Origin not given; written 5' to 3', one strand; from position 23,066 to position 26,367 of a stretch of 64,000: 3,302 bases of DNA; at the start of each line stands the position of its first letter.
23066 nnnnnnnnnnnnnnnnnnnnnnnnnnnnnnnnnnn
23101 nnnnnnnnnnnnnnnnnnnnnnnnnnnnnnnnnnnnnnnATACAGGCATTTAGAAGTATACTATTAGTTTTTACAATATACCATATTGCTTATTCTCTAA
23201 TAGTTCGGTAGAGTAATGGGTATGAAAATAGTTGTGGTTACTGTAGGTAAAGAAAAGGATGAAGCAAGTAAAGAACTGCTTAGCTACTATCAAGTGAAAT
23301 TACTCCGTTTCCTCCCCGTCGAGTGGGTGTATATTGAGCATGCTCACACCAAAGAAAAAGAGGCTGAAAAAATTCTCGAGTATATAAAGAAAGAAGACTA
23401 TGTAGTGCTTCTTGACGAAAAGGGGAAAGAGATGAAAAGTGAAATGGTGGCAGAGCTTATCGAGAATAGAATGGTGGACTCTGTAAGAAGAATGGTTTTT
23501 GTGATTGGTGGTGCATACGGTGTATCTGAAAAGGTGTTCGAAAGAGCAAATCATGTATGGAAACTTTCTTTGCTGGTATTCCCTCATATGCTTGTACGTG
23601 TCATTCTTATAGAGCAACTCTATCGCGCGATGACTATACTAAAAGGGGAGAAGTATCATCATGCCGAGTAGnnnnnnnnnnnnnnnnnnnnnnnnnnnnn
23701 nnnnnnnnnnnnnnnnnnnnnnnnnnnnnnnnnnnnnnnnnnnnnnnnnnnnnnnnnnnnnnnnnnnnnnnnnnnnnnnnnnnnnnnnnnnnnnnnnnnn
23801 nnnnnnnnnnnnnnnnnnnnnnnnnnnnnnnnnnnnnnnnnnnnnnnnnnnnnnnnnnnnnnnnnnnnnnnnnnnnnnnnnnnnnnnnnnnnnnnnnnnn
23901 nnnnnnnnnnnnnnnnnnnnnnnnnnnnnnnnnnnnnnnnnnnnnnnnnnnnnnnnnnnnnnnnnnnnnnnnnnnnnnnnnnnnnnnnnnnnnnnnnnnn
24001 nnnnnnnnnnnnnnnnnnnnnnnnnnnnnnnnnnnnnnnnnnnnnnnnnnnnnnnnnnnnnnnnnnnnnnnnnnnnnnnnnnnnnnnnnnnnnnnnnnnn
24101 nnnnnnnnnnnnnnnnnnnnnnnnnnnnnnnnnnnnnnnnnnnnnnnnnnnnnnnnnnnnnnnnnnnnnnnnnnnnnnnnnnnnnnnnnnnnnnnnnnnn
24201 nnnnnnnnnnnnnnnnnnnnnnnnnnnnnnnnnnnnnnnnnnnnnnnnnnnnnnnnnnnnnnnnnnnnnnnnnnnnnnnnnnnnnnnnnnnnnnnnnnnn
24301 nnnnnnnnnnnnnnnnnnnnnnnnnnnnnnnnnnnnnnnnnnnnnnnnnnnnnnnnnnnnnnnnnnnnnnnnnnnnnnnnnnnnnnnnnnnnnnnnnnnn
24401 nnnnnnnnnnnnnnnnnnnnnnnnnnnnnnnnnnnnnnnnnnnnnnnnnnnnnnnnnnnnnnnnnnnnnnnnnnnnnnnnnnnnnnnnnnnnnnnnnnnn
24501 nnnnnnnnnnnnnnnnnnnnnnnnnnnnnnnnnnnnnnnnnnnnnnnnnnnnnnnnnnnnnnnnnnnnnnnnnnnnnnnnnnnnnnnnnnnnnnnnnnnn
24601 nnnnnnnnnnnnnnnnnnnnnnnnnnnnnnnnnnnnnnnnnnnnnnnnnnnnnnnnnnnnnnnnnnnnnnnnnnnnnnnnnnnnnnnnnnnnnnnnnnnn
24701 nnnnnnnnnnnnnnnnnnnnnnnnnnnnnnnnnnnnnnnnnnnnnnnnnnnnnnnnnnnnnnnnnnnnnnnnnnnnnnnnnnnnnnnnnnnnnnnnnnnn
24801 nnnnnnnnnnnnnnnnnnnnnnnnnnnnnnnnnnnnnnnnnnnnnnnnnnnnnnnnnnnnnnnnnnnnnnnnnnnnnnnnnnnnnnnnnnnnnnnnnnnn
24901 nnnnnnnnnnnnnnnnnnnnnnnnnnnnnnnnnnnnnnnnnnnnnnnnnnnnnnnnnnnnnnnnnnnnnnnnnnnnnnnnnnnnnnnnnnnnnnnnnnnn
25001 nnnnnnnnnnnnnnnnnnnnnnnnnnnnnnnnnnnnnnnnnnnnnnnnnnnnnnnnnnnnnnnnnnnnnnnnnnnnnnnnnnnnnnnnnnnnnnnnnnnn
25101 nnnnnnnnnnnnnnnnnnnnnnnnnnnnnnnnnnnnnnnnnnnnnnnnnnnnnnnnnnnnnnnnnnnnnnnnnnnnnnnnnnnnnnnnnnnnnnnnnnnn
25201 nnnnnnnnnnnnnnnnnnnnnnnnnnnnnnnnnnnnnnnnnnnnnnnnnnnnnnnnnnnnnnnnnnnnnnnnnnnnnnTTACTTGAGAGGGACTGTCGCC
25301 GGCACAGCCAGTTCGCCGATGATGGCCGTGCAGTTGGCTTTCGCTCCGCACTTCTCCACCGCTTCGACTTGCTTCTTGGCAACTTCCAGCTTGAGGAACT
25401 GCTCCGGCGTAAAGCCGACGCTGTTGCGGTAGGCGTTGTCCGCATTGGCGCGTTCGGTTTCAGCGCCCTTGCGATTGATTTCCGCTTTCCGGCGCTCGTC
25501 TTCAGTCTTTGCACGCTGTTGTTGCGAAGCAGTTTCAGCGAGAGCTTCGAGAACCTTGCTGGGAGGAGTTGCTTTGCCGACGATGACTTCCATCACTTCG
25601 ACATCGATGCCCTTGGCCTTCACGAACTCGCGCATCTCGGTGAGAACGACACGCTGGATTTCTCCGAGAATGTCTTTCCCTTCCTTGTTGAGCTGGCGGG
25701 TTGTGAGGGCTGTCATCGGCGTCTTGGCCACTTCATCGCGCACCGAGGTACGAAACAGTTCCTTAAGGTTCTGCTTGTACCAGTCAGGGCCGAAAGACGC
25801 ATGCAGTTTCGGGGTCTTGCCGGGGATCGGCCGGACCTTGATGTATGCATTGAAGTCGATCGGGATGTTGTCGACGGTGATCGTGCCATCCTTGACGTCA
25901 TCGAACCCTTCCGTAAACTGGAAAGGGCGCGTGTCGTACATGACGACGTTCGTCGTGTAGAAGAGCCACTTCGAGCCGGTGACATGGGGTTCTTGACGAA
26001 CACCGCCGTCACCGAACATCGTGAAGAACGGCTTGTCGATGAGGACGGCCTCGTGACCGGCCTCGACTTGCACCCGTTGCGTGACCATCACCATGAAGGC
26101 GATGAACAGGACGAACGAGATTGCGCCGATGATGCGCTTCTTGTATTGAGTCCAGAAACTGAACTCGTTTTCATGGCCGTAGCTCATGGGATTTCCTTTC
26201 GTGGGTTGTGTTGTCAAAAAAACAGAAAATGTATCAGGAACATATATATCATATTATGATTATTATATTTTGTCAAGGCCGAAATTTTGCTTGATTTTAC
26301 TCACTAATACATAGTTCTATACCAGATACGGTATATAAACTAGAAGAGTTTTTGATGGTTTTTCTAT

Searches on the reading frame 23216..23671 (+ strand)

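Call 78: search_protein_families(library=ncbifam, proteins=[window:23216-23671:+], max_evalue=0.01)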
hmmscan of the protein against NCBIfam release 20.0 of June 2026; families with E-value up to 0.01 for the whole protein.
window:23216-23671:+ (151 aa): 9 families
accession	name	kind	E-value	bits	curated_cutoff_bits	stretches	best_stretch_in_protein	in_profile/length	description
NF000990.0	PRK00103.2-4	equivalog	4.2e-41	140.5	207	1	3-149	1-156/157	23S rRNA (pseudouridine(1915)-N(3))-methyltransferase RlmH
NF000985.0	PRK00103.1-3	equivalog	2.6e-35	121.6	172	1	3-148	1-158/159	23S rRNA (pseudouridine(1915)-N(3))-methyltransferase RlmH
NF000989.0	PRK00103.2-3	equivalog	9.4e-32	110.3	169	1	3-149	1-159/160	23S rRNA (pseudouridine(1915)-N(3))-methyltransferase RlmH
NF000986.0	PRK00103.1-4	equivalog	2.4e-31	109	141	1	3-149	1-155/156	23S rRNA (pseudouridine(1915)-N(3))-methyltransferase RlmH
NF000988.0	PRK00103.2-2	equivalog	3e-30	105.3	199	1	3-149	1-155/156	23S rRNA (pseudouridine(1915)-N(3))-methyltransferase RlmH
NF000991.0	PRK00103.2-5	equivalog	1.7e-27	96.2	216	1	3-150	1-160/160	23S rRNA (pseudouridine(1915)-N(3))-methyltransferase RlmH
TIGR00246.1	tRNA_RlmH_YbeA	equivalog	1.9e-26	92.9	149.7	1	4-149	2-154/155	23S rRNA (pseudouridine(1915)-N(3))-methyltransferase RlmH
NF000984.0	PRK00103.1-1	equivalog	4.2e-20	72.2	242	1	4-149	2-155/156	23S rRNA (pseudouridine(1915)-N(3))-methyltransferase RlmH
NF000987.0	PRK00103.2-1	equivalog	3.8e-16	59.9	210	1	41-148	49-150/151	23S rRNA (pseudouridine(1915)-N(3))-methyltransferase RlmH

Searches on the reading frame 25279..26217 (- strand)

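Call 14: search_protein_families(library=pfam, proteins=[window:25279-26217:-])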
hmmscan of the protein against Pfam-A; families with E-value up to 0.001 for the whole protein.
window:25279-26217:- (312 aa): 1 family
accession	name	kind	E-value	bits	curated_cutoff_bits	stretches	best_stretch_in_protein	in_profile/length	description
PF01145.31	Band_7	-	3.8e-17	63.3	23.6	1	50-246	2-175/176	SPFH domain / Band 7 family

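Call 78: search_protein_families(library=ncbifam, proteins=[window:25279-26217:-], max_evalue=0.01)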
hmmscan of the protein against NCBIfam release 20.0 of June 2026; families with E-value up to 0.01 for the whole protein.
window:25279-26217:- (312 aa): 1 family
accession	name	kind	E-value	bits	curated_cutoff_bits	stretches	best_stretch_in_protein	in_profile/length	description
TIGR01933.1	hflK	equivalog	0.00047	19.7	159.4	1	186-270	115-198/261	FtsH protease activity modulator HflK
